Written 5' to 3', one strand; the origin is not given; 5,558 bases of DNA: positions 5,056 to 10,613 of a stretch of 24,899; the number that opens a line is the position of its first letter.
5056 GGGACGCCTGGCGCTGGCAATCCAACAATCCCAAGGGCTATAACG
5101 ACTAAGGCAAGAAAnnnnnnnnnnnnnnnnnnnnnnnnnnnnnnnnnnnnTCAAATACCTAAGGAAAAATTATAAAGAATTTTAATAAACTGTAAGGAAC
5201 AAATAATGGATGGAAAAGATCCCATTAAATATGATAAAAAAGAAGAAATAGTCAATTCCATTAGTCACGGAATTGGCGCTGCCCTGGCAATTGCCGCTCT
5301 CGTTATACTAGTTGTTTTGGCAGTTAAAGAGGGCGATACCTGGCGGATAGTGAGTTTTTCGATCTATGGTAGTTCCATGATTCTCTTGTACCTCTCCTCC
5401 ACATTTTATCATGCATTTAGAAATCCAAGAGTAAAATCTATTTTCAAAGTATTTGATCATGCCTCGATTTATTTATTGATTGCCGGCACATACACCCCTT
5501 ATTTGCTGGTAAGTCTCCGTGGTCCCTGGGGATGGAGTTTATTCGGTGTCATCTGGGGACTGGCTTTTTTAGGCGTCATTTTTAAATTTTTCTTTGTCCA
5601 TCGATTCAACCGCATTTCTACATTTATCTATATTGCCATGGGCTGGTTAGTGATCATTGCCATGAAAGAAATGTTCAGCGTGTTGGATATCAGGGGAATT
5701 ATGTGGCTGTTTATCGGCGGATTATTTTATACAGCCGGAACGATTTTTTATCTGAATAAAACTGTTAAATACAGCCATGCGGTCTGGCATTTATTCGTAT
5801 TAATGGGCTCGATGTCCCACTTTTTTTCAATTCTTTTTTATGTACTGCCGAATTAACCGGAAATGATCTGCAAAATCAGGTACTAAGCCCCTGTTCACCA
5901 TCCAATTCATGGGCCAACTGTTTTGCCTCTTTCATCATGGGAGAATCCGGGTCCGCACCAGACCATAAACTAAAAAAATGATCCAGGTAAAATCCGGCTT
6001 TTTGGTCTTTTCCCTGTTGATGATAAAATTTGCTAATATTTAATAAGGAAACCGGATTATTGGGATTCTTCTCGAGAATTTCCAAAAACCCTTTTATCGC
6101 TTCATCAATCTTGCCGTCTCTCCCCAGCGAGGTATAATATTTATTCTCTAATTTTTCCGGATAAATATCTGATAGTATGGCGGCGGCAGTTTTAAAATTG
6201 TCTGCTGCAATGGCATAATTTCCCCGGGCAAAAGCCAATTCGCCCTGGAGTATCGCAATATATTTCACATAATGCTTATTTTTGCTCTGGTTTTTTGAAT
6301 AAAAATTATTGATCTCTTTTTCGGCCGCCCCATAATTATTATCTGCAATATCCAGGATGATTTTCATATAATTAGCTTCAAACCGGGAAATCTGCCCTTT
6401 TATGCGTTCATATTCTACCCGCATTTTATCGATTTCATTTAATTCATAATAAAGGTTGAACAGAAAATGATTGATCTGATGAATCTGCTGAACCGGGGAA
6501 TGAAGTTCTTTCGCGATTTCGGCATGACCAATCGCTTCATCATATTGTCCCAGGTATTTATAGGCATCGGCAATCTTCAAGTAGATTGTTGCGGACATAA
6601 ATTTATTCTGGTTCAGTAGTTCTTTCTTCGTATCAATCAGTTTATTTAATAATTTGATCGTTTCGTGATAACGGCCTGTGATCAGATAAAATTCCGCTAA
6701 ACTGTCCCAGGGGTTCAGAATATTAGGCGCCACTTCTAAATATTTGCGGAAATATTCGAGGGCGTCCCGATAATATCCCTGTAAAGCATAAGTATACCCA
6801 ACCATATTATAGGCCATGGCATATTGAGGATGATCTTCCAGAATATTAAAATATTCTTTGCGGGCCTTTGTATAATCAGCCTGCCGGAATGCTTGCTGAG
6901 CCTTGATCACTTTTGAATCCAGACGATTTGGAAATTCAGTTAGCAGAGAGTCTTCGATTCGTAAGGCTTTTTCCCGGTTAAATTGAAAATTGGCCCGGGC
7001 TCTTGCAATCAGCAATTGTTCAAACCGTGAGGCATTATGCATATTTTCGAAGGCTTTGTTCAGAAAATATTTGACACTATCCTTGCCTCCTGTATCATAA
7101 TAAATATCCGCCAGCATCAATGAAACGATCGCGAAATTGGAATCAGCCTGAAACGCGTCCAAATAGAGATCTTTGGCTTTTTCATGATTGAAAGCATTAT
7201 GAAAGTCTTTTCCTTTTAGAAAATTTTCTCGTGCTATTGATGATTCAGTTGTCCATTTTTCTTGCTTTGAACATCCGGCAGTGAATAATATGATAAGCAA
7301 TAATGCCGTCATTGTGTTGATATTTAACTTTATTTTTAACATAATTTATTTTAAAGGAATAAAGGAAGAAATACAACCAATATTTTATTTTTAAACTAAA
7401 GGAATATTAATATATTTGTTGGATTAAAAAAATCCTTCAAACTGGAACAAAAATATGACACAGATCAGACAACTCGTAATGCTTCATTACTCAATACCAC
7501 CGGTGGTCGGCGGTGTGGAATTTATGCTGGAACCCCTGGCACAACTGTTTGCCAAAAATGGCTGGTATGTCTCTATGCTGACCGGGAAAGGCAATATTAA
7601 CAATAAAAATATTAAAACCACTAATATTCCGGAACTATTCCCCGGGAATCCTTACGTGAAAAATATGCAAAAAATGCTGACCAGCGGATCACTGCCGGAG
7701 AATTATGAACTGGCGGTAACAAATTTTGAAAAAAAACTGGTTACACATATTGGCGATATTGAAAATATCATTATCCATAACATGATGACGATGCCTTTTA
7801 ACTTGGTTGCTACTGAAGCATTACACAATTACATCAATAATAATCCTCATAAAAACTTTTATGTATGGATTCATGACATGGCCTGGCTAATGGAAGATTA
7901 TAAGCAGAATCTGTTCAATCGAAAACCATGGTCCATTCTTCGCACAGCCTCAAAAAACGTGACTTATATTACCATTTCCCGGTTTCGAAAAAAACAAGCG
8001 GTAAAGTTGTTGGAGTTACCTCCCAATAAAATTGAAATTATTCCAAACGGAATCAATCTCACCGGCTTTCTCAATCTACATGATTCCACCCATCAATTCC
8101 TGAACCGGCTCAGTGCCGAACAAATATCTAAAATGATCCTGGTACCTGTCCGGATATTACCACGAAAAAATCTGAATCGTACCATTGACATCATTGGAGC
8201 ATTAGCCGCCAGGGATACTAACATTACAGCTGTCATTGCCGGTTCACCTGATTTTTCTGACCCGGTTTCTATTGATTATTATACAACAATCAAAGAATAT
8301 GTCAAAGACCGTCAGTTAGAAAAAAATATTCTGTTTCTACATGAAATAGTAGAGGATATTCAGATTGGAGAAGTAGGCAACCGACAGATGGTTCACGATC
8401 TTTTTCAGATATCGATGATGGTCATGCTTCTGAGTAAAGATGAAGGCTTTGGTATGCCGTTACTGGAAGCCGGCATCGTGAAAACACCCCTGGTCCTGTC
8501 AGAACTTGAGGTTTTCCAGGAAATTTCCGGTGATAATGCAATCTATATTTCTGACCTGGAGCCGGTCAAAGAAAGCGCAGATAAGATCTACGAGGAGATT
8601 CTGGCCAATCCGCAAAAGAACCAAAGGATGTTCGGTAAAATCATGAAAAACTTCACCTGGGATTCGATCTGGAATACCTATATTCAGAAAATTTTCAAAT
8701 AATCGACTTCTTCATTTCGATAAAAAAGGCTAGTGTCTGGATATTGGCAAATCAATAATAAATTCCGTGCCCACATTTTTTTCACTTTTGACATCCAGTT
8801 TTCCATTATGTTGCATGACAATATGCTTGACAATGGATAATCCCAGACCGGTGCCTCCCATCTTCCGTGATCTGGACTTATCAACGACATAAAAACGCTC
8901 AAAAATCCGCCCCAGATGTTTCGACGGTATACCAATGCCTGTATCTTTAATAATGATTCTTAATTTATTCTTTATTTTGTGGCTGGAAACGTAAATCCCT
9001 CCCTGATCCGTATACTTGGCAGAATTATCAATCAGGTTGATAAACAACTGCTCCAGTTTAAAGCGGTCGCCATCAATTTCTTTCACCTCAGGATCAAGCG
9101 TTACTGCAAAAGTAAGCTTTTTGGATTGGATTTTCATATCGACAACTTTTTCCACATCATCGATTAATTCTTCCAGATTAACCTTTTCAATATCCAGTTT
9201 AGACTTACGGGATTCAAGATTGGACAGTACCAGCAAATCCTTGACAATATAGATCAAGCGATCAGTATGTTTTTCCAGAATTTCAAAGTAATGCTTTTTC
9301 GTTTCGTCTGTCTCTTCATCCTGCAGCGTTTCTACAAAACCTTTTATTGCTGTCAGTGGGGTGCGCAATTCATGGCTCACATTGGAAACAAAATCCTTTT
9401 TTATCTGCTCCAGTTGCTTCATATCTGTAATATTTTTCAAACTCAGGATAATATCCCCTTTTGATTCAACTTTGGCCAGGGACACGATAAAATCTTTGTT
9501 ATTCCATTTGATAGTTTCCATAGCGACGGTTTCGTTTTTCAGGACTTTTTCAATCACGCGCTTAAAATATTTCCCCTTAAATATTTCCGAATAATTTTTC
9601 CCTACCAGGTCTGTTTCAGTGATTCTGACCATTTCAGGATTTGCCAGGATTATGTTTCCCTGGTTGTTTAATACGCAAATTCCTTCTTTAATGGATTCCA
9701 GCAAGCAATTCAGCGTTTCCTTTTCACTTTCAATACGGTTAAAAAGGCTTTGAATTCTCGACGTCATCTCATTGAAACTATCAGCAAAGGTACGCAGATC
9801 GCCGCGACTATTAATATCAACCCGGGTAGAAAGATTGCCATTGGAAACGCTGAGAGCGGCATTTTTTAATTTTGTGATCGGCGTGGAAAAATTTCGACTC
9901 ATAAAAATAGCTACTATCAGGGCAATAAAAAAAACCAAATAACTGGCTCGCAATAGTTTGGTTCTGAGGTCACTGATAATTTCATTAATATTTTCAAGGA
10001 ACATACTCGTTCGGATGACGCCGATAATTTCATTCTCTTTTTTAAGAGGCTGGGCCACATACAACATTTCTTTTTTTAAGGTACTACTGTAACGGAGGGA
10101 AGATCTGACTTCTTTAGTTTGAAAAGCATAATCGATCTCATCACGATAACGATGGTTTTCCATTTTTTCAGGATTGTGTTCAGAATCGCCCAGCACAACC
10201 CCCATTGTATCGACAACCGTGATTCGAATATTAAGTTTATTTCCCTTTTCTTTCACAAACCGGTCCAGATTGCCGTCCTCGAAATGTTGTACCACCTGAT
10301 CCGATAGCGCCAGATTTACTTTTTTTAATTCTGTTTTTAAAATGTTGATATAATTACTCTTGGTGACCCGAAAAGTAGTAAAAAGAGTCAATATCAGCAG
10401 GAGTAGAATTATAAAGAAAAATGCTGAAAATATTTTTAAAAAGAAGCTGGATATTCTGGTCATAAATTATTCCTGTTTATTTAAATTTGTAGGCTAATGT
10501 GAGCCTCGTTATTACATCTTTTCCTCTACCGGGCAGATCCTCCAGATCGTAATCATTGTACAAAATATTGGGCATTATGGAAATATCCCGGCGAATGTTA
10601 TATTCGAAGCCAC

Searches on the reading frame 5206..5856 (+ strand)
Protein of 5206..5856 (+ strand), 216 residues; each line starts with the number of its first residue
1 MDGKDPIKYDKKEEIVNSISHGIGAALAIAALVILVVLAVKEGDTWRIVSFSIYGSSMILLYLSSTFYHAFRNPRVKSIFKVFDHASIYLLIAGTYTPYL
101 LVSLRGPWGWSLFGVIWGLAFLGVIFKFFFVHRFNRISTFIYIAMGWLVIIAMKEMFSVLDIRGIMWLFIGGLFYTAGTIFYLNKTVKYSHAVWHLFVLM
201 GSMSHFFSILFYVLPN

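Call 65: search_protein_families(library=pfam, proteins=[window:5206-5856:+], max_evalue=0.0001)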
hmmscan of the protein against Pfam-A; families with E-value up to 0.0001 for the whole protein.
window:5206-5856:+ (216 aa): 1 family
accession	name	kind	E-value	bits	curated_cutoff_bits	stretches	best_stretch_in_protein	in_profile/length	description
PF03006.26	HlyIII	-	1.4e-43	149.6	26.2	1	11-206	3-224/224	Haemolysin-III related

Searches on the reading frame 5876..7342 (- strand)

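Call 65: search_protein_families(library=pfam, proteins=[window:5876-7342:-], max_evalue=0.0001)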
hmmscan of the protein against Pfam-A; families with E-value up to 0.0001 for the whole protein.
window:5876-7342:- (488 aa): 11 families
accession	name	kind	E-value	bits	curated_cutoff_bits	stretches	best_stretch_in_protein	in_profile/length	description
PF13424.12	TPR_12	-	5.2e-18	65.4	30.1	2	212-275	6-69/77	Tetratricopeptide repeat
PF13428.12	TPR_14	-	8.6e-16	57.3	23.5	0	178-207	4-33/44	Tetratricopeptide repeat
PF07719.23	TPR_2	-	1.2e-14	53.6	27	0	175-207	1-33/34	Tetratricopeptide repeat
PF13431.12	TPR_17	-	3.7e-14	52.2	24.4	0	419-449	2-32/34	Tetratricopeptide repeat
PF13432.12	TPR_16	-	1.4e-13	51.4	32.7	0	148-203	4-59/65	Tetratricopeptide repeat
PF14559.12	TPR_19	-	6.9e-12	46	25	0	409-450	4-45/68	Tetratricopeptide repeat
PF13181.12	TPR_8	-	2.4e-09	37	25.7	0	177-207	3-33/34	Tetratricopeptide repeat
PF13176.12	TPR_7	-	8.4e-08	32.2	27.9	0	256-275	4-23/36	Tetratricopeptide repeat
PF13374.12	TPR_10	-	1.1e-07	32.1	27.5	0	175-203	2-30/42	Tetratricopeptide repeat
PF13174.12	TPR_6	-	6.9e-06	26.8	26.3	0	254-272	3-21/33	Tetratricopeptide repeat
PF25064.1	ARM_TT21_5th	-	5.2e-05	24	27.8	0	144-174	4-34/117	TT21 fifth ARM repeats domain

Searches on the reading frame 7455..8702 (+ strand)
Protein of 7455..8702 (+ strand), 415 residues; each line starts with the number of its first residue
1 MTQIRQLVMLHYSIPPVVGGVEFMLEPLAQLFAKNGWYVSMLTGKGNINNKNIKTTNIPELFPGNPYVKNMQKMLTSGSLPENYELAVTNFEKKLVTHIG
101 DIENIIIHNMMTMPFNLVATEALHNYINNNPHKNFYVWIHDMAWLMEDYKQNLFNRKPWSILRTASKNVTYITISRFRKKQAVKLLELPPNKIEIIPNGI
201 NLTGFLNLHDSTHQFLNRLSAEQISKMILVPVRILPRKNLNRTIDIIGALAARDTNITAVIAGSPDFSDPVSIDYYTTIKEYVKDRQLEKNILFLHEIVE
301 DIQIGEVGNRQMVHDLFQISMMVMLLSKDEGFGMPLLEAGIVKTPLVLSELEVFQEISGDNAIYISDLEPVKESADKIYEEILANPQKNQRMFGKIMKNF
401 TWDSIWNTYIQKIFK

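Call 65: search_protein_families(library=pfam, proteins=[window:7455-8702:+], max_evalue=0.0001)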
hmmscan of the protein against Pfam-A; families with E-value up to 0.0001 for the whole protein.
window:7455-8702:+ (415 aa): 3 families
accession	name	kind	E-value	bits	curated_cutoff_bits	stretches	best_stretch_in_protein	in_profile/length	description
PF00534.26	Glycos_transf_1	-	1.6e-14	54.2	26.4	1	225-392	15-165/172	Glycosyl transferases group 1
PF13439.12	Glyco_transf_4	-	1.1e-08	35.8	28.5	1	18-202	1-168/170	Glycosyltransferase Family 4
PF13692.12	Glyco_trans_1_4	-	2.8e-07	31.3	27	1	233-378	9-136/142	Glycosyl transferases group 1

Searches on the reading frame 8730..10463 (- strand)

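Call 65: search_protein_families(library=pfam, proteins=[window:8730-10463:-], max_evalue=0.0001)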
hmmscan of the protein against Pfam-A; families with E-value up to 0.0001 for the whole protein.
window:8730-10463:- (577 aa): 7 families
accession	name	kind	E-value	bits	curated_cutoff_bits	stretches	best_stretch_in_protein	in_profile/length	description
PF02518.31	HATPase_c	-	8.5e-28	97.4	26.4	1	465-574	1-109/111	Histidine kinase-, DNA gyrase B-, and HSP90-like ATPase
PF00512.31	HisKA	-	4.6e-20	71.9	26.9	1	355-418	2-65/66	His Kinase A (phospho-acceptor) domain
PF16736.11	sCache_like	-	2.4e-09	37.9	27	1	67-153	33-115/117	Single Cache-like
PF00672.30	HAMP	-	2.7e-09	37.7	25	1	187-238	1-52/53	HAMP domain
PF23846.1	Cache_WalK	-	9.7e-07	29.6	27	1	71-151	7-89/92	WalK sensor protein kinase Chache domain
PF13426.13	PAS_9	-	1e-05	26.1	27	1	260-347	2-103/103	PAS domain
PF02743.24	dCache_1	-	1.6e-05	25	45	0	124-167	114-163/240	Cache domain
